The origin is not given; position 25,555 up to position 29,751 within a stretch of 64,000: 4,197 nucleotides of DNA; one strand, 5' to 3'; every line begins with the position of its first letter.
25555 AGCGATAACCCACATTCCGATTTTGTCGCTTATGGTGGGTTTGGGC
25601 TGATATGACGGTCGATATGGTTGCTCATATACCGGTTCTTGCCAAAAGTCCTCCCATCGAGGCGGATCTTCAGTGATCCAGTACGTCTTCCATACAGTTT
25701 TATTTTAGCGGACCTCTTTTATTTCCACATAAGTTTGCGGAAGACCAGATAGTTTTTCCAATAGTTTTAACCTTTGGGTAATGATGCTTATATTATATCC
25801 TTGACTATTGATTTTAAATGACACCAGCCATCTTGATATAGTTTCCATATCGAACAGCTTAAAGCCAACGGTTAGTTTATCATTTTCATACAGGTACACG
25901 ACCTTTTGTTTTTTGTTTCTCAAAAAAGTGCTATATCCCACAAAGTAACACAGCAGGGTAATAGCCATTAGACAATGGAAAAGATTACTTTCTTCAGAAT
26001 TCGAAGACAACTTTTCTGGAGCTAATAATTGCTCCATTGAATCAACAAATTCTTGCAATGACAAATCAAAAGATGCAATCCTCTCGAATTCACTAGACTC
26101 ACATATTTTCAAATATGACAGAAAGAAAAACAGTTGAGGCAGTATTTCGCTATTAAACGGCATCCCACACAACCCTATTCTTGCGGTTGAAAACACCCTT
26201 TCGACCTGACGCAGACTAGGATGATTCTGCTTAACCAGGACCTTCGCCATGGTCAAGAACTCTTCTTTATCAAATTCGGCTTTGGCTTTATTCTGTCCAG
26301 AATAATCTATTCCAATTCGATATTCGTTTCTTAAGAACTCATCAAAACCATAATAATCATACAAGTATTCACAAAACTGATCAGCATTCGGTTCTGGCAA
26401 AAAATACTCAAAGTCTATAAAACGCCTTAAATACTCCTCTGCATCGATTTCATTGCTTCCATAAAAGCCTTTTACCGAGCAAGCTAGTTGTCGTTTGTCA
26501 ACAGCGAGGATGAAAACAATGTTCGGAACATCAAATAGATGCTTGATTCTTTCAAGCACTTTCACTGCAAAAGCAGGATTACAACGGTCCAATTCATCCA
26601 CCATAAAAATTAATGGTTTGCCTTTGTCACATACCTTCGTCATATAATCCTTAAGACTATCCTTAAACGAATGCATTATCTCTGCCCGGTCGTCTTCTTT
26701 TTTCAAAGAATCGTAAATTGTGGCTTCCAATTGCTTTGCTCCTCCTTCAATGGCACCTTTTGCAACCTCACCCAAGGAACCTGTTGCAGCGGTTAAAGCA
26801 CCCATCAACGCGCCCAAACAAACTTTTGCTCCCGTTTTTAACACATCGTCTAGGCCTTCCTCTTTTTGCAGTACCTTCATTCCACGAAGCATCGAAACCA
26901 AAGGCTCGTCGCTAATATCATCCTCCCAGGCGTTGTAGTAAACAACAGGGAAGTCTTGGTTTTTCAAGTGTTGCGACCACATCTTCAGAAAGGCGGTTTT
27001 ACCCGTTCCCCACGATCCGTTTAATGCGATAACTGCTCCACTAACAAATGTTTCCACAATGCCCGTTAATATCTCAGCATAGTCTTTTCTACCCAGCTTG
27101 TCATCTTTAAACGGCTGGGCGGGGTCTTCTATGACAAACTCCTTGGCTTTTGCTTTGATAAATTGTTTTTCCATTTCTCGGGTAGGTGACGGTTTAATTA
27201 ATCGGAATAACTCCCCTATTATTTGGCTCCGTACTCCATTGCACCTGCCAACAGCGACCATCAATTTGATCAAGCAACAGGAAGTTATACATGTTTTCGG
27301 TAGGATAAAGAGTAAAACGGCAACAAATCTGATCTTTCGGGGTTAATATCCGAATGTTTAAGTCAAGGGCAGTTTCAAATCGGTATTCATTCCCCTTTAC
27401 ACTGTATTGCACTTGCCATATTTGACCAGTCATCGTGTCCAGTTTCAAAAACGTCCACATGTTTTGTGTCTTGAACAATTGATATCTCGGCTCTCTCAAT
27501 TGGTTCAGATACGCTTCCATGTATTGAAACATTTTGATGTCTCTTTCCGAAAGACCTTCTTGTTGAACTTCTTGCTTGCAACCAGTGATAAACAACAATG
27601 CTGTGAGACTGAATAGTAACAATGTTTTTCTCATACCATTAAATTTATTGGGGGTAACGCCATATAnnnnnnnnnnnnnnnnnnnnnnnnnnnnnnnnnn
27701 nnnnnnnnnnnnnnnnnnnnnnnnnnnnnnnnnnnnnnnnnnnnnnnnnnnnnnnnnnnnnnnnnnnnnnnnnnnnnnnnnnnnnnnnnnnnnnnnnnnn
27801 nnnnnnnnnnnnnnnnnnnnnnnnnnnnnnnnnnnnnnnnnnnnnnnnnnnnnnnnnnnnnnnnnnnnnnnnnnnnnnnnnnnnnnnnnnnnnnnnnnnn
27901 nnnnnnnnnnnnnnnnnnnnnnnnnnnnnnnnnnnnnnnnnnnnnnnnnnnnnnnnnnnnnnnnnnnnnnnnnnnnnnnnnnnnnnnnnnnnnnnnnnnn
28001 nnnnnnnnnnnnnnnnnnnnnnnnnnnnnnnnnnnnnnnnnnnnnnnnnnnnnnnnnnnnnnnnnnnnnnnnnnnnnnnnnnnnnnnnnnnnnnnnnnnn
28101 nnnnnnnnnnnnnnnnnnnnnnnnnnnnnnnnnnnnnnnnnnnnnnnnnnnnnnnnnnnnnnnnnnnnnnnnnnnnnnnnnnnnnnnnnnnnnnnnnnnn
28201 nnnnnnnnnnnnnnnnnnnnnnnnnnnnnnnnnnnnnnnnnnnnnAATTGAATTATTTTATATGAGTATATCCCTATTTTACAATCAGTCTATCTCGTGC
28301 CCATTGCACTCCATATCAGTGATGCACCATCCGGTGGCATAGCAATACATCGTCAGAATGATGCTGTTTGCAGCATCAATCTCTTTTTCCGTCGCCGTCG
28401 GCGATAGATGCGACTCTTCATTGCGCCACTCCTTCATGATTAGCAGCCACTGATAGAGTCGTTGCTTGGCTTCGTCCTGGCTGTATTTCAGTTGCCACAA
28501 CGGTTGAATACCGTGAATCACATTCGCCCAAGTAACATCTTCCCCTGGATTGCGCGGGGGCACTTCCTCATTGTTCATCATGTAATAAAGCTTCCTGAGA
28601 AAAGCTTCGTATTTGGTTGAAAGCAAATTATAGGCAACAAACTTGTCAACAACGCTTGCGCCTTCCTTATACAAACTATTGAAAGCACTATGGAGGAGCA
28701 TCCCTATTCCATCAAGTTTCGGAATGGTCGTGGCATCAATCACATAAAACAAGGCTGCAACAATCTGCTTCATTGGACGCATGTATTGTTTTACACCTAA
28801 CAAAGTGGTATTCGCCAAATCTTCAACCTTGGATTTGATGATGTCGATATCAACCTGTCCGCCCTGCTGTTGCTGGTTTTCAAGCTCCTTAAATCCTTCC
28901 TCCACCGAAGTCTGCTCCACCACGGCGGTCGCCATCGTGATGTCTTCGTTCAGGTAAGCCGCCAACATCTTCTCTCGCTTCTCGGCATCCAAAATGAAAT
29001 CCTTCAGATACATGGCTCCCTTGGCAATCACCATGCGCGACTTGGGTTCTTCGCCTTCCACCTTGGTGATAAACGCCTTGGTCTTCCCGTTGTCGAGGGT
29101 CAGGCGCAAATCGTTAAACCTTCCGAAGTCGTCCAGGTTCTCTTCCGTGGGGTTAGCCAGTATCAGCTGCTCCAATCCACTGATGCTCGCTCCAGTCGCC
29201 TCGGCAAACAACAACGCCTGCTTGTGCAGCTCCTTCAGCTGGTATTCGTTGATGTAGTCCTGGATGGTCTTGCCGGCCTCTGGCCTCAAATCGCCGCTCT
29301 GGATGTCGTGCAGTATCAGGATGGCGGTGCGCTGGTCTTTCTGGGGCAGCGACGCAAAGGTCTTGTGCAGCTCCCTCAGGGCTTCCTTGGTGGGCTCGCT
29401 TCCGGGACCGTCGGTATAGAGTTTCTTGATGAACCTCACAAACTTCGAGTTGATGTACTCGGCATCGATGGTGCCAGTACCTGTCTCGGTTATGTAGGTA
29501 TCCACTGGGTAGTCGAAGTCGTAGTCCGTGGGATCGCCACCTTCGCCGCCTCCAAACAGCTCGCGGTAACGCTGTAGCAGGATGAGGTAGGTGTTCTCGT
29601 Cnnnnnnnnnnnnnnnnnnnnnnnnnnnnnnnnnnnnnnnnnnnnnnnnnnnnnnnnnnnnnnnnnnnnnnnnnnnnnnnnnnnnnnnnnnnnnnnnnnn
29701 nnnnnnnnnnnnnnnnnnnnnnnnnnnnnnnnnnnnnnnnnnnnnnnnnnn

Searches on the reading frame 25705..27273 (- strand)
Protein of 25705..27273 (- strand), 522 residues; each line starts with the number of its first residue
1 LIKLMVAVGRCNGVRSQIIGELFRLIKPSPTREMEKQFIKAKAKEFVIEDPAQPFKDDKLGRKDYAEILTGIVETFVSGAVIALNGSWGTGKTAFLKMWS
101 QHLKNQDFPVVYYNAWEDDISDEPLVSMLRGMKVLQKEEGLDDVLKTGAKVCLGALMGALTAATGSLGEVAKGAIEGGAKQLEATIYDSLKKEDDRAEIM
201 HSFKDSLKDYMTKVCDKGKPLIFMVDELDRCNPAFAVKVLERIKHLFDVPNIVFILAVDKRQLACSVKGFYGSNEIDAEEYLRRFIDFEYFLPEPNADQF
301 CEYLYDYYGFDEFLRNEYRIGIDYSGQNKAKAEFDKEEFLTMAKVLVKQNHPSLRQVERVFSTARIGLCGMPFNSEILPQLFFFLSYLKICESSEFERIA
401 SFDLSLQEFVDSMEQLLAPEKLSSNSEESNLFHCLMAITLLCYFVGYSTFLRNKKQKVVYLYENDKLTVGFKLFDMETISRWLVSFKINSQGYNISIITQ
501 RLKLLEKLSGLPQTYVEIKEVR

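Call 4: search_protein_families(library=pfam, proteins=[window:25705-27273:-], max_evalue=0.01)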
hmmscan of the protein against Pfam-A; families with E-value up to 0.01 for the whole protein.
window:25705-27273:- (522 aa): 7 families
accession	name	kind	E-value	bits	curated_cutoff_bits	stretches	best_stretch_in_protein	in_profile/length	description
PF07693.20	KAP_NTPase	-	5.9e-37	127.9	20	1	65-306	4-239/293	KAP family P-loop domain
PF13401.12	AAA_22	-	1.1e-05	26.1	27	1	81-257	7-121/130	AAA domain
PF24883.2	NPHP3_N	-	5.3e-05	23.9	24.8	0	80-131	23-74/164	Nephrocystin 3, N-terminal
PF13191.12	AAA_16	-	0.0014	19.6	32.6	1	61-234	4-147/167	AAA ATPase domain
PF01637.24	ATPase_2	-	0.0014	18.9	33.2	1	81-230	22-121/225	ATPase domain predominantly from Archaea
PF24389.1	ORC-CDC6-like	-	0.0038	16.5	27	0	179-258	169-253/571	ORC-CDC6-like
PF02367.23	TsaE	-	0.0055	17.1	26.6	0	68-106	10-48/128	Threonylcarbamoyl adenosine biosynthesis protein TsaE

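Call 5: search_protein_families(library=padloc, proteins=[window:25705-27273:-], max_evalue=0.01)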
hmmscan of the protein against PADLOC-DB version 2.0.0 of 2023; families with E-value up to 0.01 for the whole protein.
window:25705-27273:- (522 aa): 9 families
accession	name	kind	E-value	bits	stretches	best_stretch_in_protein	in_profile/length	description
PDLC04959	PDC-S20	-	4.6e-127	423.4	1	41-508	3-462/464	-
PDLC04956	PDC-S20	-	6.2e-49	165.6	1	57-441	11-397/450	-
PDLC04957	PDC-S20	-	8e-44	148.8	1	56-307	4-271/446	-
PDLC04958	PDC-S20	-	6.5e-42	142.4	1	56-302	2-264/458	-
PDLC02361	PifA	-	1.2e-23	81.7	1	48-299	7-260/720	PifA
PDLC02210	QatA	-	6.4e-18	62.6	2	175-317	160-302/593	-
PDLC02209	QatA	-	5e-13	46.5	2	171-271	153-254/646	-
PDLC04140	mad8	-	0.00065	17.3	1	62-241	10-218/314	mads_8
PDLC05031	PDC-S49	-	0.006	13.5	0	82-112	27-57/624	-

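Call 6: search_protein_families(library=ncbifam, proteins=[window:25705-27273:-], max_evalue=0.01)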
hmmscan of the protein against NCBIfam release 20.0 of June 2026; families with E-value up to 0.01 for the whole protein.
window:25705-27273:- (522 aa): 2 families
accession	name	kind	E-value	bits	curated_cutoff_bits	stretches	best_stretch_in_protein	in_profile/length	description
NF041923.1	QatA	equivalog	3e-15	55.9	600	1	153-273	138-255/628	Qat anti-phage system ATPase QatA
NF047389.1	ATPase_Sll1717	subfamily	0.0015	17.7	75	0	86-229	36-195/454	P-loop ATPase, Sll1717 family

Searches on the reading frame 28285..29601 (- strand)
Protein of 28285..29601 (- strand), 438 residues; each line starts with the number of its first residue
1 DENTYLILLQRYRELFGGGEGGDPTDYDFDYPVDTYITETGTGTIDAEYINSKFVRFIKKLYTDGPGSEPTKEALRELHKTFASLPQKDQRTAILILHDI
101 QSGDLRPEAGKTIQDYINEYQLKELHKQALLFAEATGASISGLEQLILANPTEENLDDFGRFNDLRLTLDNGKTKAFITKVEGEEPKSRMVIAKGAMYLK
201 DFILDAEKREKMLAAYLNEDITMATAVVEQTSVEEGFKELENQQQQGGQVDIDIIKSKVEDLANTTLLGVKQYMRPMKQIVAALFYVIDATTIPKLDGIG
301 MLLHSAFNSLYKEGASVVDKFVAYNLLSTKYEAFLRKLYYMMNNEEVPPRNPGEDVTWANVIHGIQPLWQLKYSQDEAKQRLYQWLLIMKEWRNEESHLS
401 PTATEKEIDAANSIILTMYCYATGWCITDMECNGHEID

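Call 69: search_protein_families(library=pfam, proteins=[window:28285-29601:-], max_evalue=1)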
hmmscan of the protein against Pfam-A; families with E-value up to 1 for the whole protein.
window:28285-29601:- (438 aa): 1 family
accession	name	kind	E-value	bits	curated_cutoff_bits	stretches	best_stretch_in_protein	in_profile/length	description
PF12008.13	EcoR124_C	-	1.6e-09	38.2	23.1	1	4-165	79-223/260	Type I restriction and modification enzyme - subunit R C terminal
